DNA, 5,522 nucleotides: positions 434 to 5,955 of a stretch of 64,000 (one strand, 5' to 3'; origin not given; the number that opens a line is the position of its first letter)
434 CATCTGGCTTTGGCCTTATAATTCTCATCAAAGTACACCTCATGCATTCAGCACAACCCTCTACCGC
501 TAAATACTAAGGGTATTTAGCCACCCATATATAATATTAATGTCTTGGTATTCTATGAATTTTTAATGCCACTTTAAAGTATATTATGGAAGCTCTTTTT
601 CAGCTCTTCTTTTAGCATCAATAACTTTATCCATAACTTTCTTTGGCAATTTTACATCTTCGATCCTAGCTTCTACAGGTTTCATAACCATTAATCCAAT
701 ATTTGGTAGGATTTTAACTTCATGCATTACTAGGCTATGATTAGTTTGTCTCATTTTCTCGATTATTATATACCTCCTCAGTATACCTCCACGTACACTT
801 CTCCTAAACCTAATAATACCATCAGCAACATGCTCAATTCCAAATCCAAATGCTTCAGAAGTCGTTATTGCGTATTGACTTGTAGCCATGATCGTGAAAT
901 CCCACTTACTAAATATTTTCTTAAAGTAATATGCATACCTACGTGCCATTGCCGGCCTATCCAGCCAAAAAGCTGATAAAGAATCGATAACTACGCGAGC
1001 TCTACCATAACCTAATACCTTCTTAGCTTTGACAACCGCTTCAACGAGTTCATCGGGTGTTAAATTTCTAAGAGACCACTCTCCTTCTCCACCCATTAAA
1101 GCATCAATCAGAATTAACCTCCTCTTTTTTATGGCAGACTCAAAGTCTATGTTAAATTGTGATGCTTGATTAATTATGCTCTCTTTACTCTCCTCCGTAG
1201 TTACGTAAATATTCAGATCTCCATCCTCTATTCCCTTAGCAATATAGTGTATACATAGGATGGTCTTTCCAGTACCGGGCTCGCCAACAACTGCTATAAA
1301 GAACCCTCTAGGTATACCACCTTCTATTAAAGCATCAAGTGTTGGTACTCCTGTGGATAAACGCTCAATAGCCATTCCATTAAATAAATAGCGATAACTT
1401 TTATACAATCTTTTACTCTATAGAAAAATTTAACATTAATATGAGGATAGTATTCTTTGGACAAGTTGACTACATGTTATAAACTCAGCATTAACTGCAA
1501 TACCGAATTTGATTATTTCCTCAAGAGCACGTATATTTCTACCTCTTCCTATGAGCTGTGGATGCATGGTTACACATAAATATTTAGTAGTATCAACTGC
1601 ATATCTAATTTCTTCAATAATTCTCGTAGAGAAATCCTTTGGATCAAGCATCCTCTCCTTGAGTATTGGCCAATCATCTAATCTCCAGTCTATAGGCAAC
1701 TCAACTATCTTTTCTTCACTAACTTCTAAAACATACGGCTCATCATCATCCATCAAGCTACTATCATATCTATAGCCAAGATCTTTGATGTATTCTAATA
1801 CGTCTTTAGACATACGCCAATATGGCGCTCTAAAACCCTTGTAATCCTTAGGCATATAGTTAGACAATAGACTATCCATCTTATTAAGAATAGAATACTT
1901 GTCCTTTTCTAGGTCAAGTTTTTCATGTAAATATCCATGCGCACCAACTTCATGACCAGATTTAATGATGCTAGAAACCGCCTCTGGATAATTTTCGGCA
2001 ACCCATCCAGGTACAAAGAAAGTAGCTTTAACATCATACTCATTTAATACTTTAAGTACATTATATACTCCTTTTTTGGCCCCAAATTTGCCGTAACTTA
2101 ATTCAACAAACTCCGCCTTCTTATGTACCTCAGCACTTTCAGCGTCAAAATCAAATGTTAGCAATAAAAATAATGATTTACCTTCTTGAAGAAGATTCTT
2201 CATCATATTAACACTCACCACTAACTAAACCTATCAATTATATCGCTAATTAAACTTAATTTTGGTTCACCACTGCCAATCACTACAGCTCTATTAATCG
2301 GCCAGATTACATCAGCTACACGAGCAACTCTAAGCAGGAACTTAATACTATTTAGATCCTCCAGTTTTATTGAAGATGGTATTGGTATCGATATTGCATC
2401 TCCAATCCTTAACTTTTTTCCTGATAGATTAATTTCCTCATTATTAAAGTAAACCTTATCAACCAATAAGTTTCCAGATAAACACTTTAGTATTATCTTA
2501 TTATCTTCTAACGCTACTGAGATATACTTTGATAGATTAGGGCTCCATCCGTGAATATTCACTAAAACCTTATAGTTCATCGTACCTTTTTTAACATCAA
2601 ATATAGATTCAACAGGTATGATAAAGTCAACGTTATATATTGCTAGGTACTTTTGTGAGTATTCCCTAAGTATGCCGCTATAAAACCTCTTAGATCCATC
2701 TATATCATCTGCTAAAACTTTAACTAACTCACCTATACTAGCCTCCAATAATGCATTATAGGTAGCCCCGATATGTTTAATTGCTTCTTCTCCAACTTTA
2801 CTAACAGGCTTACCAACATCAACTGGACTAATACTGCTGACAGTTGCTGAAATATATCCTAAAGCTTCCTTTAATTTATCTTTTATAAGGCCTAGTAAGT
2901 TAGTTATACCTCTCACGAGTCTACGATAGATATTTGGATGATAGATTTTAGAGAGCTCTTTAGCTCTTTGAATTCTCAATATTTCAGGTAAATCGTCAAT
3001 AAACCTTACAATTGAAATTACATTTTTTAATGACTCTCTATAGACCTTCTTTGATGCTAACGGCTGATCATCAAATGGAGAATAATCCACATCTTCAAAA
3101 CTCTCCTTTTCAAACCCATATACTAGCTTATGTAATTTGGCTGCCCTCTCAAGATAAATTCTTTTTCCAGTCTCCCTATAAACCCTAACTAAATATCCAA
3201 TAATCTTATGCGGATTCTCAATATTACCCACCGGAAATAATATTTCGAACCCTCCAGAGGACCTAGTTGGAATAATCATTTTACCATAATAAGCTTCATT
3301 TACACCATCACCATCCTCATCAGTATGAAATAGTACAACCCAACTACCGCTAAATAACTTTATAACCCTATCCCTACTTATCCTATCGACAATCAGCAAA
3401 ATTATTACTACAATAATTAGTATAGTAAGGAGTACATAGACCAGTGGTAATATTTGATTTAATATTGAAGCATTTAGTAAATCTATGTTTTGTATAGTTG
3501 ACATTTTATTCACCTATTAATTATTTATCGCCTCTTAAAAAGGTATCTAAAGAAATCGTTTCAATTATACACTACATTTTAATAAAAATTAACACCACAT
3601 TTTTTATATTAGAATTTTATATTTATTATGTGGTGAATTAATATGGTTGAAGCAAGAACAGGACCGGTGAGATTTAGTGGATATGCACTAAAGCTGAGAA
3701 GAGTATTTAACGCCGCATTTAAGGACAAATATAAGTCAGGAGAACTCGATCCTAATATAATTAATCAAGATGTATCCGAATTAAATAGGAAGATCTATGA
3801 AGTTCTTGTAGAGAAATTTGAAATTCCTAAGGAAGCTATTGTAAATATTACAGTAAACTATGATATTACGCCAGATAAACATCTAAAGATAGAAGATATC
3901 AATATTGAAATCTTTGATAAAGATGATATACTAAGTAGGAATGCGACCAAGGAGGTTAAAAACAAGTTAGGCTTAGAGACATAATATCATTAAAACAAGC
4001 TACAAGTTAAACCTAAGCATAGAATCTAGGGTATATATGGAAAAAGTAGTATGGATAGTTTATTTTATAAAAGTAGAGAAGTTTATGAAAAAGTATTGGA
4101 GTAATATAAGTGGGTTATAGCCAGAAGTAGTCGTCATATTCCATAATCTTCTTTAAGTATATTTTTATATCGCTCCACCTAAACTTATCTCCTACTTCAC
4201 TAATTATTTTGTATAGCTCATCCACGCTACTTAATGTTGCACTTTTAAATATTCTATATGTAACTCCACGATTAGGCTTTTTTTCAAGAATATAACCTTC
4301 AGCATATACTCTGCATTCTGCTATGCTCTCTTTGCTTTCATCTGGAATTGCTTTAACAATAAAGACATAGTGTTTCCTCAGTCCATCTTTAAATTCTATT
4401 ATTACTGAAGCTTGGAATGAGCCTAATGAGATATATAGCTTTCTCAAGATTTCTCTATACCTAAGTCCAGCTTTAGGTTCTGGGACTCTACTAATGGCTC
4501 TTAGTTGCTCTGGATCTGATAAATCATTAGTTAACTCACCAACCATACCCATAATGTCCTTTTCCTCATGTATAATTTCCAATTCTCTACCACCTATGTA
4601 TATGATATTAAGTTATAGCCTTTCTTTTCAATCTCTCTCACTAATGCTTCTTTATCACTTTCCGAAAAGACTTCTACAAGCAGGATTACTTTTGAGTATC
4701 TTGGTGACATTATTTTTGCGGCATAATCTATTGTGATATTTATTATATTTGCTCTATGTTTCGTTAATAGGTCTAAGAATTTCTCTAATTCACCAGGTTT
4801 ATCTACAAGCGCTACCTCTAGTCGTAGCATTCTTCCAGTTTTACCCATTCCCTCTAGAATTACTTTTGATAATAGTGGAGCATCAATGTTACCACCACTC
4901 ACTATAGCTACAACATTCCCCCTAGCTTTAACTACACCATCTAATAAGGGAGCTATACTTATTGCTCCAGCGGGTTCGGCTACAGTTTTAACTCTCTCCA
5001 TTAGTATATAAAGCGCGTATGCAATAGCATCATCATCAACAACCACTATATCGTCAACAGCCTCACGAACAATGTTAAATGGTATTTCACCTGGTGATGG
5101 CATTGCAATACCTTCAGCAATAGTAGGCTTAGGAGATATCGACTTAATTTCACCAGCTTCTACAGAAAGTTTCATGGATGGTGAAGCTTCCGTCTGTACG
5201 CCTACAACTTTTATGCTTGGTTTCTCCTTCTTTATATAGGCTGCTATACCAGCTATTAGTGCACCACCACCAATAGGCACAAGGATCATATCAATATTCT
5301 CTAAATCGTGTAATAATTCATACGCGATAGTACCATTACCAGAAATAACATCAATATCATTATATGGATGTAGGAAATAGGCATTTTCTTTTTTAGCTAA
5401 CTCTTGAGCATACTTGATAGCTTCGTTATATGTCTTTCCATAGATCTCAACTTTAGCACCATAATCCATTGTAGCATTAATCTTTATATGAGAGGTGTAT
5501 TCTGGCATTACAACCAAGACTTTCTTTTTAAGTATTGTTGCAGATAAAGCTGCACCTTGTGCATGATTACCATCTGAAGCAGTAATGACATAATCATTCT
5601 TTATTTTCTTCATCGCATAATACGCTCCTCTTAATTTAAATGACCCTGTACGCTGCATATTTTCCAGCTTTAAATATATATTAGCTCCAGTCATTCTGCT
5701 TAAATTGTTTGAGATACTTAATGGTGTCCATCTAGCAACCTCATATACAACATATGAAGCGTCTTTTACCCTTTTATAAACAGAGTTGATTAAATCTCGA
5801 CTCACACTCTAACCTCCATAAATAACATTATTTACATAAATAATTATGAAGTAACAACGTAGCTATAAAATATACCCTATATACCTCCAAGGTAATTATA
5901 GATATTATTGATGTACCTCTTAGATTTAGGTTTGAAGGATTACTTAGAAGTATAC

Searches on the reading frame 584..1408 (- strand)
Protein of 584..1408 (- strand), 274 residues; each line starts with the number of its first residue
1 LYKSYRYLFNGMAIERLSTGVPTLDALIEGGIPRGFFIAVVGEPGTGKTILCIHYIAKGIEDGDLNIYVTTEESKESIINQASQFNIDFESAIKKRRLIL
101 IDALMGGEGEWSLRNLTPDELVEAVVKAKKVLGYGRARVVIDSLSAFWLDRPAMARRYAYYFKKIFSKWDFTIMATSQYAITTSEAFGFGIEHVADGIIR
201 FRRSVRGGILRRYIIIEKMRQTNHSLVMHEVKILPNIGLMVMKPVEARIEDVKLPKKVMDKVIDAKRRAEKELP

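Call 48: search_protein_families(library=pfam, proteins=[window:584-1408:-], max_evalue=0.00001)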
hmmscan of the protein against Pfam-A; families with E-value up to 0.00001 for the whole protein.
window:584-1408:- (274 aa): 3 families
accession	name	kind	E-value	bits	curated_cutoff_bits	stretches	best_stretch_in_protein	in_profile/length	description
PF06745.19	ATPase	-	2.8e-50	171.3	26.6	1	18-243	2-228/231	KaiC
PF13481.12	AAA_25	-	4.1e-07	30.3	27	1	15-146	13-154/195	AAA domain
PF00154.27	RecA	-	3e-06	27.3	27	1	12-80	28-97/262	recA bacterial DNA recombination protein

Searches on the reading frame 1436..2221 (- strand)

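Call 48: search_protein_families(library=pfam, proteins=[window:1436-2221:-], max_evalue=0.00001)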
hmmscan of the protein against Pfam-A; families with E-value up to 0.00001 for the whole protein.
window:1436-2221:- (261 aa): 1 family
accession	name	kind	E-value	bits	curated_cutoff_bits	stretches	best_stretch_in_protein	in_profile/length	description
PF01522.26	Polysacc_deac_1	-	8.2e-21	74.7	23.1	1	49-152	18-123/124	Polysaccharide deacetylase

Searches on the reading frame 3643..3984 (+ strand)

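Call 74: search_protein_families(library=pfam, proteins=[window:3643-3984:+], max_evalue=0.0001)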
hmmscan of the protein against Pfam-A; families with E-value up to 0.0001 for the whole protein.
window:3643-3984:+ (113 aa): 1 family
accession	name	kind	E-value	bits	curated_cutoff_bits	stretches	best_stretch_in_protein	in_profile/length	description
PF10015.14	ThermoDBP-RP_arch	-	1.6e-27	95.9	25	1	5-78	2-75/78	ThermoDBP-related, archaea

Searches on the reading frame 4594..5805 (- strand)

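Call 48: search_protein_families(library=pfam, proteins=[window:4594-5805:-], max_evalue=0.00001)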
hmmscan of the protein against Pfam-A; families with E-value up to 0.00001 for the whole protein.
window:4594-5805:- (403 aa): 1 family
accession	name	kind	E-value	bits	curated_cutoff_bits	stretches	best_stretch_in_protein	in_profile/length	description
PF00291.31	PALP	-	2.4e-77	260.6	35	1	24-304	5-295/295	Pyridoxal-phosphate dependent enzyme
